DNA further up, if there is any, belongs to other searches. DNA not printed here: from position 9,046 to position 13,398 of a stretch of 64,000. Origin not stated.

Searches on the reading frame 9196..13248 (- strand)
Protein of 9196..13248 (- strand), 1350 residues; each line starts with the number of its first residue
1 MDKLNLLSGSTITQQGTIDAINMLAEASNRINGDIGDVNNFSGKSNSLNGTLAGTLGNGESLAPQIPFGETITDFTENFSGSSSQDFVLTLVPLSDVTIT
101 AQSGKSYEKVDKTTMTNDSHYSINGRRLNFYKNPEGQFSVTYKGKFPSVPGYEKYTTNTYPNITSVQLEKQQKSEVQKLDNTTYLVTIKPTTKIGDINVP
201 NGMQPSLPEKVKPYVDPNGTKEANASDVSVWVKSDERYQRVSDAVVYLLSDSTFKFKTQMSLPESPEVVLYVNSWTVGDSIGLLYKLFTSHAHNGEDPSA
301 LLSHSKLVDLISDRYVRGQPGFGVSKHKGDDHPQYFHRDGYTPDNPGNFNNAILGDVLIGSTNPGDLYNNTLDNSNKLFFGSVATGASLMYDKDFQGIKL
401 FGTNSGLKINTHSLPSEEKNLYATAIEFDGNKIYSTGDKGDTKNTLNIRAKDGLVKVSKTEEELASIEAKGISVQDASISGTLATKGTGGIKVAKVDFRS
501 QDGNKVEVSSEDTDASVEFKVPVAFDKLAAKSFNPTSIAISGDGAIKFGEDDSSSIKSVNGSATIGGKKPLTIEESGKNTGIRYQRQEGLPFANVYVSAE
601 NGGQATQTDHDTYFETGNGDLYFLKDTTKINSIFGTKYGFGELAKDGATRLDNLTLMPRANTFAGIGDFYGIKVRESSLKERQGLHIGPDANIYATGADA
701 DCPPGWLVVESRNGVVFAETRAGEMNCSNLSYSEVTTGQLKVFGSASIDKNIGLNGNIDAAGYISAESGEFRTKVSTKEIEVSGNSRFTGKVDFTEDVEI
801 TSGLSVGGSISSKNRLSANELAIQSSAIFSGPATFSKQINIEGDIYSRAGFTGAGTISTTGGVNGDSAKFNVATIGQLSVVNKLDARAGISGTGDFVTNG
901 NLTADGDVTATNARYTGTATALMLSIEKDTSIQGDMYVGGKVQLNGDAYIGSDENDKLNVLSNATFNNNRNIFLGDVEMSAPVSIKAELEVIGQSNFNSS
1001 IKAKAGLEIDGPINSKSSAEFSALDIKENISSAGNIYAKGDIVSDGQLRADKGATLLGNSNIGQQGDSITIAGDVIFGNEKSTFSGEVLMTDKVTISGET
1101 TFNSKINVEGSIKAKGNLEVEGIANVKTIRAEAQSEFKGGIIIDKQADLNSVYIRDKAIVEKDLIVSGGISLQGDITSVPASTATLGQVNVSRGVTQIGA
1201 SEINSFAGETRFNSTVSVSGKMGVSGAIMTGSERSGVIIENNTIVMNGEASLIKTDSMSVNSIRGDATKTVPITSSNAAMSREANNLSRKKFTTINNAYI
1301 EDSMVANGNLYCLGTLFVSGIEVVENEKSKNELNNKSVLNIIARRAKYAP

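Call 66: search_protein_families(library=phrogs, proteins=[window:9196-13248:-], max_evalue=0.001)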
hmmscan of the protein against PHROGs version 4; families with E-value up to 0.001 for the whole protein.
window:9196-13248:- (1350 aa): 2 families
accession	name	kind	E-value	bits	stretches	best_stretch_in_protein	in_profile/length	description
phrog_5717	-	tail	4.9e-18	65.8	1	249-400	239-383/1150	tail protein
phrog_4549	-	tail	7.9e-05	21.9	1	746-943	483-669/869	tail fiber protein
